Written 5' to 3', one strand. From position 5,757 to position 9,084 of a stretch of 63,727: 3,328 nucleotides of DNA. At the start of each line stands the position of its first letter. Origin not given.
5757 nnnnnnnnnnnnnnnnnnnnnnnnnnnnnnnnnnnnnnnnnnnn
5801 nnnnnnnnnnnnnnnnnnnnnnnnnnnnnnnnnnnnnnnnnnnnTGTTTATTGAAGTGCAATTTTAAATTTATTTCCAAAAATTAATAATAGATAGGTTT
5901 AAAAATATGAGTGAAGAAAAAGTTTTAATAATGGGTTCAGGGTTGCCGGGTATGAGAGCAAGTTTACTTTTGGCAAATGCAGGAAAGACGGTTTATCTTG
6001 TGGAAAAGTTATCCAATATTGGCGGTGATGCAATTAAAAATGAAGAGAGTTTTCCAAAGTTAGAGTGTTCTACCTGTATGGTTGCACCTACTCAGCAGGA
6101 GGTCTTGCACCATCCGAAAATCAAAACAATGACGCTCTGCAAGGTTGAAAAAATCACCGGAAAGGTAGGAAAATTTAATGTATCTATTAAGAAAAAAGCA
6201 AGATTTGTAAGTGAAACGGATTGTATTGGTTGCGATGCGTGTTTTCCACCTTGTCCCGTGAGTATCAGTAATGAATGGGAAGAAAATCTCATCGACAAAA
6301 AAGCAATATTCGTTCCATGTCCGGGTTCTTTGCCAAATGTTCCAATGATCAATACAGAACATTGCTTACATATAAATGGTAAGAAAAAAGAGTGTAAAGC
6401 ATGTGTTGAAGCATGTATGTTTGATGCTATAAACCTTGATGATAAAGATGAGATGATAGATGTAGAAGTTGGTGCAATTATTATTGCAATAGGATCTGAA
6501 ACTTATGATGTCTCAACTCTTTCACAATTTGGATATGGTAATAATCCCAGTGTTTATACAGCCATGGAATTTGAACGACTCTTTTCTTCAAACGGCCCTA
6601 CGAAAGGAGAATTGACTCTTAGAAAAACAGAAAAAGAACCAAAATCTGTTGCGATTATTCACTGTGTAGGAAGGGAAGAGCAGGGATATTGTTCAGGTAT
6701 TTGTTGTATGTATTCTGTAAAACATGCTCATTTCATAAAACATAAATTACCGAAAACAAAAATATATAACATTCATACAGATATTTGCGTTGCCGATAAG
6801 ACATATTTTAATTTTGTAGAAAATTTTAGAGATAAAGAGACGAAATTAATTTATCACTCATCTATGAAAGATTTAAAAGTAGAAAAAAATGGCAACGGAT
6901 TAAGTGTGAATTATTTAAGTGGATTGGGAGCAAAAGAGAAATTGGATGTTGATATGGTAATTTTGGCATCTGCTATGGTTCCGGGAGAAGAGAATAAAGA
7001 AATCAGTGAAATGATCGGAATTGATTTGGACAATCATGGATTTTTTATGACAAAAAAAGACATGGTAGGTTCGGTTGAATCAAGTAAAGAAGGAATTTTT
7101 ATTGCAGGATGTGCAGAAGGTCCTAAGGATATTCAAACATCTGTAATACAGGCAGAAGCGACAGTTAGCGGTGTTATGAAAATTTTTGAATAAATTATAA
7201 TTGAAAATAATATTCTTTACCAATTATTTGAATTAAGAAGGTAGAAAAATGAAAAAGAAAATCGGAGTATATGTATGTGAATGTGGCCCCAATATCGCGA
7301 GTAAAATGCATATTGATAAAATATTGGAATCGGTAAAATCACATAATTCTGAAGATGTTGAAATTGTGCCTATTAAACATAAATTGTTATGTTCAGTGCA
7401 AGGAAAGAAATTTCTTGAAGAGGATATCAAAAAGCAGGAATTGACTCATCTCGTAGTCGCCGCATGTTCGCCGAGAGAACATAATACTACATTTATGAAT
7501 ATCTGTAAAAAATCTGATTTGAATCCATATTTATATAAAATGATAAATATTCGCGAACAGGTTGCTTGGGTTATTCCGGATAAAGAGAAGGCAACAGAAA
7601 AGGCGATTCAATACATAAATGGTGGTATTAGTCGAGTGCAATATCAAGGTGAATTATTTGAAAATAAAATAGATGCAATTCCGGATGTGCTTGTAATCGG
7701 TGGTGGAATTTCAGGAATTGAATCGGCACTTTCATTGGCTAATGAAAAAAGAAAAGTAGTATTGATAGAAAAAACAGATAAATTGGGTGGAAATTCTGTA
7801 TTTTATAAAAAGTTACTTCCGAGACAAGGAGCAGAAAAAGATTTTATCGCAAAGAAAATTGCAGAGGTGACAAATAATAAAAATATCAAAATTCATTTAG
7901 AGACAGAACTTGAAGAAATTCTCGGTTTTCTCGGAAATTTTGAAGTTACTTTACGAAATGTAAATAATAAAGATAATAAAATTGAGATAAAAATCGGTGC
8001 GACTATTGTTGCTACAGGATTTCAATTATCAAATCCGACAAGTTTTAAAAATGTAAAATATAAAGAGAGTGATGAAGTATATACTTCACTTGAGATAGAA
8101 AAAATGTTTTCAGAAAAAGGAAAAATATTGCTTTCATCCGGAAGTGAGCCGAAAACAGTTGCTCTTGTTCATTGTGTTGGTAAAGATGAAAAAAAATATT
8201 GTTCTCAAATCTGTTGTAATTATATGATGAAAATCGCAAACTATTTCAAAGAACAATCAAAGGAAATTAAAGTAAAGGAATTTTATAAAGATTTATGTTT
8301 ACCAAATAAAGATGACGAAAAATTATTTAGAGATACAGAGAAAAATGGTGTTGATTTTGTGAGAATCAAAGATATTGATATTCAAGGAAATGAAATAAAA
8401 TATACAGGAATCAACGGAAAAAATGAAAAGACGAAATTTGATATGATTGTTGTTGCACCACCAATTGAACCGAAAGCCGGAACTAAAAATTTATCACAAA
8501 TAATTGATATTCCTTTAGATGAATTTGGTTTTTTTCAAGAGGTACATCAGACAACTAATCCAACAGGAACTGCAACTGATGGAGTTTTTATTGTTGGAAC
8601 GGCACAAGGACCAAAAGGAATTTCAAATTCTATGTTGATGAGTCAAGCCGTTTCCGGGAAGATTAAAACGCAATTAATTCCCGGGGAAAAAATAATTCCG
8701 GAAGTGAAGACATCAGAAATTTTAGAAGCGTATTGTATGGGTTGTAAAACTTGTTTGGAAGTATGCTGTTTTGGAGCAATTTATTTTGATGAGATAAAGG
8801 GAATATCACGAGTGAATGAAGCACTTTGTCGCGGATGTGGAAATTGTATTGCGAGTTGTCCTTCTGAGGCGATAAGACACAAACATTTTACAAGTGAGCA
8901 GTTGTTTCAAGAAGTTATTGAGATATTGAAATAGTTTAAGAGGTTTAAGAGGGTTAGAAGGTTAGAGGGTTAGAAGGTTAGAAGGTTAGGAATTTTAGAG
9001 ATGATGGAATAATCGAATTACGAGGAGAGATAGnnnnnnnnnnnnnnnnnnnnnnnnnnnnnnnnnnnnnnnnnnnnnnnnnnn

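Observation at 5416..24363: HdrB-less Hdr/MvhD/Flox-like supercluster: three double-HdrA units, three MvhD copies, two NAD(P)H entry modules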

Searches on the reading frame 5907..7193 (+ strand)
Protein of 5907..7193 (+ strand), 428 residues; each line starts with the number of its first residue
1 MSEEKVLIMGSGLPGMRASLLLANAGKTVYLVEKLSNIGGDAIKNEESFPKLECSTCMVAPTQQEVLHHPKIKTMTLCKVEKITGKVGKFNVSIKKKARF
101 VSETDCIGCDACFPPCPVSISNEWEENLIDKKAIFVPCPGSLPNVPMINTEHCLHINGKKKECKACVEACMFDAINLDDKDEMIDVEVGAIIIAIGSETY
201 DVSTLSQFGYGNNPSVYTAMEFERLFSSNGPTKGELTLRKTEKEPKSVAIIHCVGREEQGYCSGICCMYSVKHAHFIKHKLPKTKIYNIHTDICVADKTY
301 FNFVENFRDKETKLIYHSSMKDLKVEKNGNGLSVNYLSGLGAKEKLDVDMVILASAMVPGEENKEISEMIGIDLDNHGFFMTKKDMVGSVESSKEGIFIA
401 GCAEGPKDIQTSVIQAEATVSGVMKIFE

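Call 4: search_protein_families(library=pfam, proteins=[window:5907-7193:+])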
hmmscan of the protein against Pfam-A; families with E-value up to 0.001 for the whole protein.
window:5907-7193:+ (428 aa): 5 families
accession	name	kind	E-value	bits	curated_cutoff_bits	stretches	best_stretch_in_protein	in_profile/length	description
PF07992.20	Pyr_redox_2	-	2.6e-08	34.1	26.1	0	181-415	93-290/291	Pyridine nucleotide-disulphide oxidoreductase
PF00890.30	FAD_binding_2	-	6.5e-05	22.7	20.4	1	6-40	2-36/414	FAD binding domain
PF01494.25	FAD_binding_3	-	0.00049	19.9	22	1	5-36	3-34/349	FAD binding domain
PF13450.12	NAD_binding_8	-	0.00065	20.4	21.9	0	8-47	1-40/68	NAD(P)-binding Rossmann-like domain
PF12831.13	FAD_oxidored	-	0.00088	19.1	27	0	6-42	2-38/416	FAD dependent oxidoreductase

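Call 7: search_protein_families(library=ncbifam, proteins=[window:5907-7193:+], max_evalue=0.00001)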
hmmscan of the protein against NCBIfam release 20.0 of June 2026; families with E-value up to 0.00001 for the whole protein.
window:5907-7193:+ (428 aa): 3 families
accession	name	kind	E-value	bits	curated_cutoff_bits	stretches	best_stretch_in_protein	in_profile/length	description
NF040770.1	hetero_SS_HdrA2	exception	9.8e-113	377.8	1100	1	3-426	139-559/777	CoB-CoM heterodisulfide reductase HdrA2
NF041778.1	hetero_SS_HdrA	equivalog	7.9e-94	315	1400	1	5-418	144-561/771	ferredoxin:CoB-CoM heterodisulfide reductase subunit HdrA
NF041891.1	hdrA_Methbact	equivalog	2.4e-87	293.9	1300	1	3-426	133-555/762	ferredoxin:CoB-CoM heterodisulfide reductase subunit HdrA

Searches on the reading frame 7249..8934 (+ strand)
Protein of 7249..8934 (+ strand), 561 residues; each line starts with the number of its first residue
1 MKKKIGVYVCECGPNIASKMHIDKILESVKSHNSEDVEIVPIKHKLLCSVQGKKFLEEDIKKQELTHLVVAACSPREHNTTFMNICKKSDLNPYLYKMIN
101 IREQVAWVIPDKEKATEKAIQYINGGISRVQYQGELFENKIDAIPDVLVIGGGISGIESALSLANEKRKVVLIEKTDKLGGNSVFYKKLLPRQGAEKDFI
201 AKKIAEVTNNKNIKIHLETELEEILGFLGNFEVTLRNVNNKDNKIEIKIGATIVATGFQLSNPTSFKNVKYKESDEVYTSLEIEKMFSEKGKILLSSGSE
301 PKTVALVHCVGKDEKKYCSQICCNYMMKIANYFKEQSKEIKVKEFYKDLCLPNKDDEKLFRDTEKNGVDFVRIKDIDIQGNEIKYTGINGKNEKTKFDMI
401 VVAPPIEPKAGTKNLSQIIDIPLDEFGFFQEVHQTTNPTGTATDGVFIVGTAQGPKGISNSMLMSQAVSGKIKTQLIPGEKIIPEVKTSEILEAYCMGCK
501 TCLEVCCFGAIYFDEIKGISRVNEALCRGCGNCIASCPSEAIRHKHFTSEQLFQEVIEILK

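Call 4: search_protein_families(library=pfam, proteins=[window:7249-8934:+])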
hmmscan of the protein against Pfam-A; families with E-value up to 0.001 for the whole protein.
window:7249-8934:+ (561 aa): 18 families
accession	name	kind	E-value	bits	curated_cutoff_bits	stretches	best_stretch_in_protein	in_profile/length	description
PF07992.20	Pyr_redox_2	-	3.2e-14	53.5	26.1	1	146-269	2-119/291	Pyridine nucleotide-disulphide oxidoreductase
PF12831.13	FAD_oxidored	-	9.5e-09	35.5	27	1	146-184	1-39/416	FAD dependent oxidoreductase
PF12837.12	Fer4_6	-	2e-07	31.1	25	1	521-542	3-24/24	4Fe-4S binding domain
PF00890.30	FAD_binding_2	-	2.1e-07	30.9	20.4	1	146-185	1-40/414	FAD binding domain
PF01266.30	DAO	-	3.8e-07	30.4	27.9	1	146-184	1-40/353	FAD dependent oxidoreductase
PF00037.32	Fer4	-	4.3e-07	29.9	21.1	1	522-543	3-24/24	4Fe-4S binding domain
PF12838.12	Fer4_7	-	7.6e-07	29.9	27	1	496-541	2-52/52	4Fe-4S dicluster domain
PF13450.12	NAD_binding_8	-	1e-06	29.3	21.9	1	149-186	1-38/68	NAD(P)-binding Rossmann-like domain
PF13738.12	Pyr_redox_3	-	2.3e-06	27.5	30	1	146-274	166-282/305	Pyridine nucleotide-disulphide oxidoreductase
PF13187.11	Fer4_9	-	4.2e-06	27.1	27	1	495-542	1-52/52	4Fe-4S dicluster domain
PF00070.33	Pyr_redox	-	6.7e-06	27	22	1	147-225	2-67/82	Pyridine nucleotide-disulphide oxidoreductase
PF01134.28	GIDA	-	1e-05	25.2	22.1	1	146-181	1-37/391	Glucose inhibited division protein A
PF13237.11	Fer4_10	-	1.5e-05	25.3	25.5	1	493-538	6-53/53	4Fe-4S dicluster domain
PF14697.11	Fer4_21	-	2.8e-05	24.6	35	1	491-543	3-58/59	4Fe-4S dicluster domain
PF13484.11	Fer4_16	-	4.1e-05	24.7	30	0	527-545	2-20/66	4Fe-4S double cluster binding domain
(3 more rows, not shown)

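Call 7: search_protein_families(library=ncbifam, proteins=[window:7249-8934:+], max_evalue=0.00001)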
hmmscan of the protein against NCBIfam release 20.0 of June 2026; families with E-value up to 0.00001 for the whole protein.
window:7249-8934:+ (561 aa): 30 families (the best 25 are shown)
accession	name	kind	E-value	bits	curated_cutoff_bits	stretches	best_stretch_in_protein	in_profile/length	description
NF040770.1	hetero_SS_HdrA2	exception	3.1e-124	415.8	1100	2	239-558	308-639/777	CoB-CoM heterodisulfide reductase HdrA2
NF041891.1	hdrA_Methbact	equivalog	9.6e-96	321.7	1300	2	237-560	303-636/762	ferredoxin:CoB-CoM heterodisulfide reductase subunit HdrA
NF041778.1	hetero_SS_HdrA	equivalog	2.7e-91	306.6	1400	2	2-237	5-239/771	ferredoxin:CoB-CoM heterodisulfide reductase subunit HdrA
TIGR02700.1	flavo_MJ0208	hypoth_equivalog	1e-09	38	251.35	1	458-544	106-196/234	dihydromethanopterin reductase (acceptor)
NF005505.0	PRK07118.1-4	equivalog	1.3e-09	38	378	1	495-543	142-189/265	Fe-S cluster domain-containing protein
NF041087.1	bile_acid_BaiCD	equivalog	2.4e-09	35.9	825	1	141-223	377-457/642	bile acid Fe-S flavoenzyme BaiCD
NF041836.1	rnfB_Methano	equivalog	3e-09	36.7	445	1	495-543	142-189/265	Rnf electron transport complex subunit RnfB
TIGR01944.1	rnfB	subfamily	1.1e-08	34.8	68.7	1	484-549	103-167/190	RnfABCDGE type electron transport complex subunit B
NF005504.0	PRK07118.1-3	equivalog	2.9e-08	33.4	437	1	496-545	142-193/293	Fe-S cluster domain-containing protein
NF006446.0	PRK08764.1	equivalog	1.1e-07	31.8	220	1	483-544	77-135/139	Rnf electron transport complex subunit RnfB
TIGR03149.1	cyt_nit_nrfC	equivalog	1.4e-07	31.1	377.6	1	492-540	90-140/225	cytochrome c nitrite reductase Fe-S protein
NF009410.0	PRK12771.1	subfamily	2.4e-07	29.7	516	0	146-221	140-211/566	NAD(P)-binding protein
NF040864.1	HgcB_ferredoxin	equivalog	5.1e-07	29.4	99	1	485-544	5-63/93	mercury methylation ferredoxin HgcB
NF003475.0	PRK05113.1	equivalog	8.2e-07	29.1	203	1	486-546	105-164/190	electron transport complex subunit RsxB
NF045599.1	bili_reduct_long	exception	9.3e-07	27.5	750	1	146-223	383-458/641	bilirubin reductase, long form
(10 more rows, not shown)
